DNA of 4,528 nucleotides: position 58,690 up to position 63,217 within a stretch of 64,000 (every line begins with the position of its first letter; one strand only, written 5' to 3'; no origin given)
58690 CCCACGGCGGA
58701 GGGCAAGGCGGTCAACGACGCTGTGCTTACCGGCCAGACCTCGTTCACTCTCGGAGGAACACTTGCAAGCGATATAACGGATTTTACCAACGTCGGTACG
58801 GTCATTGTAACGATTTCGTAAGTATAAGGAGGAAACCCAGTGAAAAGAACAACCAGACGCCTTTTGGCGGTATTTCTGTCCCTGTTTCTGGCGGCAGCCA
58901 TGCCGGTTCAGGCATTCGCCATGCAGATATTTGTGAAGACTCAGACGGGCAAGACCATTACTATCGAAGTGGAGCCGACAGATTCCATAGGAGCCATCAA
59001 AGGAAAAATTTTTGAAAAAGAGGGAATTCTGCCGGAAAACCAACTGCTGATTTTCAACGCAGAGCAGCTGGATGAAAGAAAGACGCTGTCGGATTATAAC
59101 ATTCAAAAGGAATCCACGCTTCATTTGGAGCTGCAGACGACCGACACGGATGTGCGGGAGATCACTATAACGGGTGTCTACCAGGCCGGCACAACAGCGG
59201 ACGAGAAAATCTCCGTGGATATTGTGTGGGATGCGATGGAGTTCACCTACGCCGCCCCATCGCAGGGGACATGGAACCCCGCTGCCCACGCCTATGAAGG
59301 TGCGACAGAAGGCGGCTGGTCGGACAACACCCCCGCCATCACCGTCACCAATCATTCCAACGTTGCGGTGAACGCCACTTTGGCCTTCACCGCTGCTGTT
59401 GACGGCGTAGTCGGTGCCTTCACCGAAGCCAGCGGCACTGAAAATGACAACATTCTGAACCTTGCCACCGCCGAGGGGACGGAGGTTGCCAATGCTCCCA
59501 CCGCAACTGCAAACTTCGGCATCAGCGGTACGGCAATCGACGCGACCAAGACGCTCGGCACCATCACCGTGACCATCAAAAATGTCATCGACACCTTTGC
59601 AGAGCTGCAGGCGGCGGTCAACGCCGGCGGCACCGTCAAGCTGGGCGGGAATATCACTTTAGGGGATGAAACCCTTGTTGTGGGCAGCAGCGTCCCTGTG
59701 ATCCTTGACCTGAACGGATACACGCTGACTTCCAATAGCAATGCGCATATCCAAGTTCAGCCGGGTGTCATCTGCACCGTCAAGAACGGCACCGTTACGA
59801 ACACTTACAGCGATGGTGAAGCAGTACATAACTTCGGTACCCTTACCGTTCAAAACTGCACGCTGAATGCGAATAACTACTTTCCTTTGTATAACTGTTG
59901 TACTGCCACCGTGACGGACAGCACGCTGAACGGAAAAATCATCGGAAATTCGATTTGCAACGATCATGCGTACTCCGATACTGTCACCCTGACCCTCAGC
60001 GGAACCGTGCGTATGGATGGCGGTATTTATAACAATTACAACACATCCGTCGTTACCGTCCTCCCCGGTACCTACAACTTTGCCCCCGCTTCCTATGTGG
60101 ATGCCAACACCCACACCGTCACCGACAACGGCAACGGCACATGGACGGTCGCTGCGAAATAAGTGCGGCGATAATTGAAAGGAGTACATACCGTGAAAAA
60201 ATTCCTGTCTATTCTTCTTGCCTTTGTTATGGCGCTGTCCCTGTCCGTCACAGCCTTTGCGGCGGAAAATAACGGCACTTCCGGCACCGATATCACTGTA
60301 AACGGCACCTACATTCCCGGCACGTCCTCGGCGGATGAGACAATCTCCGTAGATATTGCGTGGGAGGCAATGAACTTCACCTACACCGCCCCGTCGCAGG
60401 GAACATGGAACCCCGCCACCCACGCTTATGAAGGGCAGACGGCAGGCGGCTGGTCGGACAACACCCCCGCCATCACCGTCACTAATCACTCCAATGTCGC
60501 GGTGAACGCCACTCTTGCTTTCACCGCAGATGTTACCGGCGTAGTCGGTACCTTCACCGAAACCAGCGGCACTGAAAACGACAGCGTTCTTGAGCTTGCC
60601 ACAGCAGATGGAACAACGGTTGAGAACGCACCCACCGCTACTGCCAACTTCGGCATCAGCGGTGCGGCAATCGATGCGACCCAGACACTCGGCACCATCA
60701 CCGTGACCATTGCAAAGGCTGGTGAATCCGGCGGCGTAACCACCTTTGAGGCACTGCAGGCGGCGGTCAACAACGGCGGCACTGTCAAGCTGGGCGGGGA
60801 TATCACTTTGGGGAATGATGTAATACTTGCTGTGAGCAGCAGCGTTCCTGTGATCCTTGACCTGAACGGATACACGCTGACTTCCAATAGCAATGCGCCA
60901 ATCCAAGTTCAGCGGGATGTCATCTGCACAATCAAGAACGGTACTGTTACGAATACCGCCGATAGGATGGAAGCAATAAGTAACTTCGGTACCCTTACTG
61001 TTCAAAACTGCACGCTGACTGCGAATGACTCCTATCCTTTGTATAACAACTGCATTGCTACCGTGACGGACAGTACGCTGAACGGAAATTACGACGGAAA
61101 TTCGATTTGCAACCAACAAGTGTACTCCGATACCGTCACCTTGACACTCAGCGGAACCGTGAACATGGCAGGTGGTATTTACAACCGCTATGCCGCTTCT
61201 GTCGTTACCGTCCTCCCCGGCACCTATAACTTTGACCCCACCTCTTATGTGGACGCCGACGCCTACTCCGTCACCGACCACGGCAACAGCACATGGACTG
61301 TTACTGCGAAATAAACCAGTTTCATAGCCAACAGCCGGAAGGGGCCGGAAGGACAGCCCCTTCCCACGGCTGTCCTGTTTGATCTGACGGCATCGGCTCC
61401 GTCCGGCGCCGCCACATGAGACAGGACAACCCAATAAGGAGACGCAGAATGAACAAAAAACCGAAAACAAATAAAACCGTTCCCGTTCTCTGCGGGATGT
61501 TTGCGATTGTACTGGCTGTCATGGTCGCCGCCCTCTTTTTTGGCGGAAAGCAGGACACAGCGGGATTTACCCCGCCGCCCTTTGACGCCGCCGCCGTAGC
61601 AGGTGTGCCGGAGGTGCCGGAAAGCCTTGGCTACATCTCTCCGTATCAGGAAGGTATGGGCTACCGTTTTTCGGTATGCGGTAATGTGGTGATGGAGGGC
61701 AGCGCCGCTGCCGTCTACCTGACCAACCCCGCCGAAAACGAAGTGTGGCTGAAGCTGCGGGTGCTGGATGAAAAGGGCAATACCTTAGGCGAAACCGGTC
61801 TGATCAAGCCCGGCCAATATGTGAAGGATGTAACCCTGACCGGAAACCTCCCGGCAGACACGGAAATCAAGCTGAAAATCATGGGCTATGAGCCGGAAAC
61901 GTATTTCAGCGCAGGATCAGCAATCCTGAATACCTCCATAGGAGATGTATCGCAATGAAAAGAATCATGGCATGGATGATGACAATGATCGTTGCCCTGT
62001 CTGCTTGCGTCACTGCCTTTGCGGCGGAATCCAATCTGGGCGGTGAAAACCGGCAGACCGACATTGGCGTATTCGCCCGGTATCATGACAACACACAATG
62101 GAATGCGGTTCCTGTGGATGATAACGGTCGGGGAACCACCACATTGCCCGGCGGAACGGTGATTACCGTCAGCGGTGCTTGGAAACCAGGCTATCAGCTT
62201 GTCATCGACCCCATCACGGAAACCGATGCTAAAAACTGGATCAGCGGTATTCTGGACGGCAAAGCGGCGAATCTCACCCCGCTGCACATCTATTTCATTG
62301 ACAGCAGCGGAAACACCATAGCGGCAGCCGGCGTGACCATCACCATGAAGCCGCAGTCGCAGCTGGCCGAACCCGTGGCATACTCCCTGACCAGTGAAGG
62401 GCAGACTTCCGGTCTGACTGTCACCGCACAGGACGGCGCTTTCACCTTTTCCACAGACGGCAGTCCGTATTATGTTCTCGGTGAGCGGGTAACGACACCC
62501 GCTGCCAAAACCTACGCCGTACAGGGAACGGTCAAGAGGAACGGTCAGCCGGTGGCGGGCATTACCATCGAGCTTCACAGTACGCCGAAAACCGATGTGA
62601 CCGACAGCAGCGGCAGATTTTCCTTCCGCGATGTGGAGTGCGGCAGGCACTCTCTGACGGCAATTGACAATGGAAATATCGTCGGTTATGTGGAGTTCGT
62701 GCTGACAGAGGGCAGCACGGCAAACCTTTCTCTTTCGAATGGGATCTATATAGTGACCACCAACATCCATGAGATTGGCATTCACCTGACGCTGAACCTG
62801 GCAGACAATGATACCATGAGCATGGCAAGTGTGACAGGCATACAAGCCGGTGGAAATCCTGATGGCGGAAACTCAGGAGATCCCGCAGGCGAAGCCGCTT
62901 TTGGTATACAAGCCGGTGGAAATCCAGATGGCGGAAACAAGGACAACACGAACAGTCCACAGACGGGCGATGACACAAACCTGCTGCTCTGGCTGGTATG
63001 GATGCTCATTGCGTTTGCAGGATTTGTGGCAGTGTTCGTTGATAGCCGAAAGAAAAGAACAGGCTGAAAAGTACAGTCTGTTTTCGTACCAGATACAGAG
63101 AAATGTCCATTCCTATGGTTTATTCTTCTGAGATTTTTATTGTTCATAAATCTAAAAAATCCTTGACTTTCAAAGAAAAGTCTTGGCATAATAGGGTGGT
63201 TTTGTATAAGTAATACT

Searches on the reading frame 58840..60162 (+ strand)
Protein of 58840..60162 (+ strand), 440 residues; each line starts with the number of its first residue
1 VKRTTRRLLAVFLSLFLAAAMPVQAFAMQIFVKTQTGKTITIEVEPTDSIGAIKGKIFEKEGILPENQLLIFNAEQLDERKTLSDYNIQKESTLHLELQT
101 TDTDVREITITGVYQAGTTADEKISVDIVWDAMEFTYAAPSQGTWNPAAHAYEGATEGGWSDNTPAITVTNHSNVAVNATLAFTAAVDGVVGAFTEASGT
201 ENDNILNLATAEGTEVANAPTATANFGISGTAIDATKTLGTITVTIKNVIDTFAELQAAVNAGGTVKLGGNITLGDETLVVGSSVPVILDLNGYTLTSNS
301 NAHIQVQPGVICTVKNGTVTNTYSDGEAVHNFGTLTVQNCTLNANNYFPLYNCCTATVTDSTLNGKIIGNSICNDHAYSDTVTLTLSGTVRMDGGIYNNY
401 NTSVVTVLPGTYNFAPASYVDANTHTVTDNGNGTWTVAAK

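Call 38: search_protein_families(library=pfam, proteins=[window:58840-60162:+], max_evalue=0.0001)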
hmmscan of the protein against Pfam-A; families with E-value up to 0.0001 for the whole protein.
window:58840-60162:+ (440 aa): 2 families
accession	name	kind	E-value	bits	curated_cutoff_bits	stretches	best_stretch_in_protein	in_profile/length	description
PF00240.29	ubiquitin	-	2.5e-21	75.6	25.4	1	30-99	1-70/72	Ubiquitin family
PF11976.14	Rad60-SLD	-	5.9e-13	48.9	23.8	1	28-96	1-70/72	Ubiquitin-2 like Rad60 SUMO-like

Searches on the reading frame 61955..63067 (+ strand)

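Call 38: search_protein_families(library=pfam, proteins=[window:61955-63067:+], max_evalue=0.0001)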
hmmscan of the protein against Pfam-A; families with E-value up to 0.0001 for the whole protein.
window:61955-63067:+ (370 aa): 3 families
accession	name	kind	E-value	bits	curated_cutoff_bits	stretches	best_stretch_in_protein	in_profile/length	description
PF13620.12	CarboxypepD_reg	-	1.3e-09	38.7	32.3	1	189-259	2-78/82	Carboxypeptidase regulatory-like domain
PF13715.12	CarbopepD_reg_2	-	9.6e-07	29.2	32.2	1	189-236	1-50/88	CarboxypepD_reg-like domain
PF20598.4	DUF6795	-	6.4e-05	23.6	27.4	0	189-228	1-47/103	Domain of unknown function (DUF6795)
